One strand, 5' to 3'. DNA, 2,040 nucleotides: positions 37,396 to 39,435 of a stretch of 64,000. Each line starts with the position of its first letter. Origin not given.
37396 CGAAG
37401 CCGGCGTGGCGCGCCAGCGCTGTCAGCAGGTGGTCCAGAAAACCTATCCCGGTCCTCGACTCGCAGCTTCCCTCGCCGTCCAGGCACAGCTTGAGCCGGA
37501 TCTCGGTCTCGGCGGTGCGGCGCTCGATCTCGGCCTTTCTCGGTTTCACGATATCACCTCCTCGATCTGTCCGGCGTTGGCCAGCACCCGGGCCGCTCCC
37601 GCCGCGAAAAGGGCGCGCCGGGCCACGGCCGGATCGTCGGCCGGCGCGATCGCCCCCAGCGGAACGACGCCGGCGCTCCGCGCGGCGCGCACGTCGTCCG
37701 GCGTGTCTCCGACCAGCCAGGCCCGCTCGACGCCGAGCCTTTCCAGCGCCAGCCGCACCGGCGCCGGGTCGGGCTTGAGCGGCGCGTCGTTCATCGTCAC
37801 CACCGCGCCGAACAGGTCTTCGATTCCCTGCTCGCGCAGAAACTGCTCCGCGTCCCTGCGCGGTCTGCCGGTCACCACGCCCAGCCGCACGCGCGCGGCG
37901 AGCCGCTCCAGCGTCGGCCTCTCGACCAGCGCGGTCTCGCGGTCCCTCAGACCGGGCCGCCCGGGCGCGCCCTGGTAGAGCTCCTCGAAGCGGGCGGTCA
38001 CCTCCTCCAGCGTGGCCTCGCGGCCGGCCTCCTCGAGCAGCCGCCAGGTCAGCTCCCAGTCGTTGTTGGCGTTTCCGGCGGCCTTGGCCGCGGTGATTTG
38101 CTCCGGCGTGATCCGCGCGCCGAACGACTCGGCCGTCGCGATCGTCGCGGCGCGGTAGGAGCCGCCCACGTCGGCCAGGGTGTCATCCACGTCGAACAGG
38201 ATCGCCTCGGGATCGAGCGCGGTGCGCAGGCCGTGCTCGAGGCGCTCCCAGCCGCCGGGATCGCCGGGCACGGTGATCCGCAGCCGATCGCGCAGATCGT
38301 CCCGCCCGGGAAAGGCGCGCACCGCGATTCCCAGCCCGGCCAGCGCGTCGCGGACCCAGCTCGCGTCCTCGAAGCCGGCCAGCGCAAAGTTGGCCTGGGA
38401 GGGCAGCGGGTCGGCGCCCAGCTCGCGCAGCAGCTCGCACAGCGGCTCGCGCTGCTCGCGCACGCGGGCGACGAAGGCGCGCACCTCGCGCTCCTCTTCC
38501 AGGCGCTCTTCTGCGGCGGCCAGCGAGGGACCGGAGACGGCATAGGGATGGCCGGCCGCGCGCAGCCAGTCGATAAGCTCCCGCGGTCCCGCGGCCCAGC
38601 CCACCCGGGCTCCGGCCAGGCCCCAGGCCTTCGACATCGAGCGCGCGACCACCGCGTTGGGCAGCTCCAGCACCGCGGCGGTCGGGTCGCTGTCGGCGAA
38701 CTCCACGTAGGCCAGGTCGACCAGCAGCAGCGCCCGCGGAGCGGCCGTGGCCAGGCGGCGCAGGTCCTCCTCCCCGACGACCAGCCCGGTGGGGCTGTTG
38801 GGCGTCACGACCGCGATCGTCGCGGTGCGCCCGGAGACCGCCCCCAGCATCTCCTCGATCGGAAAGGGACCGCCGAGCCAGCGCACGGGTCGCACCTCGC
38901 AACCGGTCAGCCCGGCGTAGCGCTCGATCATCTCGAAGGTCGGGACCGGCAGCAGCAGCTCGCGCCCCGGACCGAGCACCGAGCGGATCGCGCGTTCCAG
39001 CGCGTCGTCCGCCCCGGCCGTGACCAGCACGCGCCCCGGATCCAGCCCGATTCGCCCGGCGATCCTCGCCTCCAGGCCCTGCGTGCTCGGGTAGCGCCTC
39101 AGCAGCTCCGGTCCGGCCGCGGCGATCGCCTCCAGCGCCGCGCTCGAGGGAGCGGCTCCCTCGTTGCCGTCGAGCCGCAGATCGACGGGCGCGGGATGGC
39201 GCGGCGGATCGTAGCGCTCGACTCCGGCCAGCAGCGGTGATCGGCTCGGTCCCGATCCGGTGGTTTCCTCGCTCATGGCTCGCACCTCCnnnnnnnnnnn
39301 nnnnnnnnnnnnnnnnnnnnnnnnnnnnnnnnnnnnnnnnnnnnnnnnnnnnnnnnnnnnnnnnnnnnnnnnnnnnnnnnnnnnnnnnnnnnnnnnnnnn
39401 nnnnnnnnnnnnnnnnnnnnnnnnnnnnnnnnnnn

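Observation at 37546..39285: HisC fused to a HAD phosphatase while HisB is monofunctional: a relocated histidinol-phosphatase?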

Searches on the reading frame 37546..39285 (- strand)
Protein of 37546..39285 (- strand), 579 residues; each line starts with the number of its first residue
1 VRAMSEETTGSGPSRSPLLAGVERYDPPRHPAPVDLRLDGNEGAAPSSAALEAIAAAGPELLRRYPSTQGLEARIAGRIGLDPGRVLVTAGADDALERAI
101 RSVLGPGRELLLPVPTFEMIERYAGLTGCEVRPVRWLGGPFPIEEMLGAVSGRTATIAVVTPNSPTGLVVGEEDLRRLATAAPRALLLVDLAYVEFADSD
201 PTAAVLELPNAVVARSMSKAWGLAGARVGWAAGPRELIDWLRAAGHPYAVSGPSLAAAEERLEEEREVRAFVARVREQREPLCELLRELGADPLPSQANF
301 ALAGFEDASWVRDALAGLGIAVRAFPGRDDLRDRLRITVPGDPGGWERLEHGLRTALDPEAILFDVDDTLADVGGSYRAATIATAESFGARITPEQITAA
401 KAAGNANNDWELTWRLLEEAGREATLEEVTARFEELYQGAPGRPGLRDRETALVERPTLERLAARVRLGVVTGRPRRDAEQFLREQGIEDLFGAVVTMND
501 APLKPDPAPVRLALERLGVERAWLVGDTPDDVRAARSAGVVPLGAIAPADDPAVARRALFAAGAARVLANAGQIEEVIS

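Call 3: search_protein_families(library=pfam, proteins=[window:37546-39285:-])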
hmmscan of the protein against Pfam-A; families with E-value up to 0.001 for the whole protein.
window:37546-39285:- (579 aa): 5 families
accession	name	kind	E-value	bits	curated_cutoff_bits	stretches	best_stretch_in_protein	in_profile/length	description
PF00155.27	Aminotran_1_2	-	4e-41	141.9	19.7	1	46-340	18-347/361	Aminotransferase class I and II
PF00702.32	Hydrolase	-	1.5e-19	71.6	26.4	1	360-539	2-191/191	haloacid dehalogenase-like hydrolase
PF13419.12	HAD_2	-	1.9e-18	67.7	23.8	1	362-540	1-173/178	Haloacid dehalogenase-like hydrolase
PF12710.13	HAD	-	6.9e-09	36.8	27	1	362-536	1-189/189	haloacid dehalogenase-like hydrolase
PF13242.12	Hydrolase_like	-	1.2e-05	25.6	22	1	504-540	4-43/75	HAD-hyrolase-like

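Call 4: search_protein_families(library=ncbifam, proteins=[window:37546-39285:-], max_evalue=0.01)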
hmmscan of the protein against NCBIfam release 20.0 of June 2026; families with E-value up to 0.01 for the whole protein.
window:37546-39285:- (579 aa): 81 families (the best 25 are shown)
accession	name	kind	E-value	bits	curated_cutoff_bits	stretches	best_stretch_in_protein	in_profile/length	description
TIGR01141.1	hisC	equivalog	6e-58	196.4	276.55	1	22-339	7-333/349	histidinol-phosphate transaminase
TIGR01140.1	L_thr_O3P_dcar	equivalog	1.8e-50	171.9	290.55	1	53-353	33-330/331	threonine-phosphate decarboxylase CobD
NF002878.0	PRK03321.1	subfamily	1.6e-44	152.1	374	1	18-327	8-325/352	histidinol-phosphate transaminase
TIGR01548.1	HAD-SF-IA-hyp1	hypoth_equivalog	1e-39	136.2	140.2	1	361-538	2-197/197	TIGR01548 family HAD-type hydrolase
NF002877.0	PRK03317.1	equivalog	1.2e-37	129.6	409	1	19-326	19-341/374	histidinol-phosphate transaminase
NF003496.0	PRK05166.1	equivalog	1.6e-33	116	540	1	37-324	40-339/373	histidinol-phosphate transaminase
NF006580.0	PRK09105.1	subfamily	6e-32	110.9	444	1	36-339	49-354/375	pyridoxal phosphate-dependent aminotransferase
NF005915.1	PRK07908.1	equivalog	5.5e-31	108.1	360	1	52-339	32-318/332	Rv2231c family histidinol phosphate aminotransferase CobC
NF041364.1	GntC_guanitoxin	equivalog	2.6e-30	105.5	415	1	78-307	55-301/356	guanitoxin biosynthesis PLP-dependent (S)-gamma-hydroxy-L-arginine cyclodehydratase GntC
NF053748.1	bifunc_CobBC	exception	7.2e-28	97.4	950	1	51-337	498-783/797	bifunctional hydrogenobyrinic acid a,c-diamide synthase/histidinol phosphate aminotransferase CobBC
NF051461.1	pyoverd_PtaA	equivalog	8.5e-28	97.1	500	1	35-320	36-326/359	pyoverdine biosynthesis transaminase PtaA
NF002726.0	PRK02610.1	equivalog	4.6e-26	91.6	391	1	154-357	169-369/374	histidinol-phosphate transaminase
NF006014.0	PRK08153.1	equivalog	1.1e-25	90.4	510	1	31-339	31-347/370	pyridoxal phosphate-dependent aminotransferase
TIGR03947.1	viomycin_VioD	equivalog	7.9e-22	77.6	390.9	1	69-238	54-231/359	capreomycidine synthase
NF004870.0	PRK06225.1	equivalog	1.8e-20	73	351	1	64-243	61-249/380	pyridoxal phosphate-dependent aminotransferase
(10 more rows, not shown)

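Call 12: find_encoding_contigs(protein=window:37546-39285:-, flank=10000, max_places=4)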
Protein window:37546-39285:- (579 aa): no gene with exactly this product is on record in the collection.

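Call 27: search_protein_representatives(protein=window:37546-39285:-)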
Query: 579 residues. Proteins with E-value up to 0.001 (for the whole library): 29031; up to 1e-10: 10875; up to 1e-30: 946. The best 150 are listed.
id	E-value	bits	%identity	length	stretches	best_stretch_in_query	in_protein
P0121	2.2e-171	587.8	51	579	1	5-577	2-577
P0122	5.0e-168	576.8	53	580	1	5-578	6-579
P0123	5.8e-164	563.3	51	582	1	16-570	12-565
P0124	8.5e-161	552.9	52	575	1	7-578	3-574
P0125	1.4e-160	552.2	55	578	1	23-577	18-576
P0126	6.4e-160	550.0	48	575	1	11-577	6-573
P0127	7.8e-158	543.1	51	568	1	23-578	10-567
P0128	1.2e-156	539.2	52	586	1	18-573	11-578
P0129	3.9e-156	537.5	53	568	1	16-571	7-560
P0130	4.1e-156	537.4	53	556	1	50-577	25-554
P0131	2.3e-154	531.6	50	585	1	22-570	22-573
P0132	2.6e-153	528.2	52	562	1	24-577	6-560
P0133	2.7e-153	528.1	46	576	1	19-579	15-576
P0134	3.1e-153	527.9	53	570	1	20-578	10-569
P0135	1.6e-152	525.6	53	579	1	23-577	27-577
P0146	3.0e-149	514.8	45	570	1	19-578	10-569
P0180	2.3e-134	465.6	43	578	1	14-577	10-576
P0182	1.3e-133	463.2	48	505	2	13-372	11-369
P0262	3.3e-107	376.0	41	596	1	24-571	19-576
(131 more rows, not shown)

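Call 28: list_cluster_members(proteins=[P0121, P0122, P0123, P0124, P0125, P0126, P0133, P0146, P0180, P0262])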
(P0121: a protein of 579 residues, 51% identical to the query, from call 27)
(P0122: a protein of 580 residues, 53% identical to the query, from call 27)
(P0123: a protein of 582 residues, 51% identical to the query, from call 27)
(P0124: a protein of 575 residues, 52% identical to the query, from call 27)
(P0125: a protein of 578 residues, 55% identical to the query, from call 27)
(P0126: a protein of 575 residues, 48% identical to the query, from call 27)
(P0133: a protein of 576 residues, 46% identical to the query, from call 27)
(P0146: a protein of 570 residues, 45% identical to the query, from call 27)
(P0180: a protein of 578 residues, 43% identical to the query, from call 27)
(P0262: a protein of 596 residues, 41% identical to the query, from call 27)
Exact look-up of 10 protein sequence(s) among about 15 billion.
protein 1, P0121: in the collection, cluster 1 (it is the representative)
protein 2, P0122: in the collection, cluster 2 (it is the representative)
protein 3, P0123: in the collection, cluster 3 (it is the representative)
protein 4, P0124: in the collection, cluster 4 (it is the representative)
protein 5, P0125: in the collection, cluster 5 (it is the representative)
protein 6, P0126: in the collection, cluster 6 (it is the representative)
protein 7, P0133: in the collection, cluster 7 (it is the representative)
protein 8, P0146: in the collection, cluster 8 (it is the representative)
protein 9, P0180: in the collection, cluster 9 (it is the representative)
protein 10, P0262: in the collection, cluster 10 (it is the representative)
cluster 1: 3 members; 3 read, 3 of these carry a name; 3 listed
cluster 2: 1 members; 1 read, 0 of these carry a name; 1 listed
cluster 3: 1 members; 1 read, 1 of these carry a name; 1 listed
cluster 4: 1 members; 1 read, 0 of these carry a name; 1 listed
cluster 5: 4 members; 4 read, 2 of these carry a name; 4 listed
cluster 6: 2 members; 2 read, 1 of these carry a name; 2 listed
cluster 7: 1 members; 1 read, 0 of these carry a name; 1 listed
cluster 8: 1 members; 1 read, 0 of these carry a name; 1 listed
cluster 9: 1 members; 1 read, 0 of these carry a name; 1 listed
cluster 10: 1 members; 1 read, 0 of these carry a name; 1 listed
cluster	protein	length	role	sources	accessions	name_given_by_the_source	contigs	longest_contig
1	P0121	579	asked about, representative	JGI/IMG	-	histidinol-phosphate aminotransferase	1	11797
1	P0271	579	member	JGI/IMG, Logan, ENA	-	histidinol-phosphate aminotransferase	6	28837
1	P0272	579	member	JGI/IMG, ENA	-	histidinol-phosphate aminotransferase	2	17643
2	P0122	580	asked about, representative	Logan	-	-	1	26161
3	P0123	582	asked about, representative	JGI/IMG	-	histidinol-phosphate aminotransferase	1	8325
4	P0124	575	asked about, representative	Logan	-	-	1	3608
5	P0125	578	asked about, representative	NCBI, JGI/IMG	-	histidinol-phosphate aminotransferase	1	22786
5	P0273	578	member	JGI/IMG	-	histidinol-phosphate aminotransferase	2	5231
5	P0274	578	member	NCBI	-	-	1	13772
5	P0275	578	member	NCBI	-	-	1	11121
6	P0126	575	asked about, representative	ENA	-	-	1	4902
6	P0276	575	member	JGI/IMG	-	histidinol-phosphate aminotransferase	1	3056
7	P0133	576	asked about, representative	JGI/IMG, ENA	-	-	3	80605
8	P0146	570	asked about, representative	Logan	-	-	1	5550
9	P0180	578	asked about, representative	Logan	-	-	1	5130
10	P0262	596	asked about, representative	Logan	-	-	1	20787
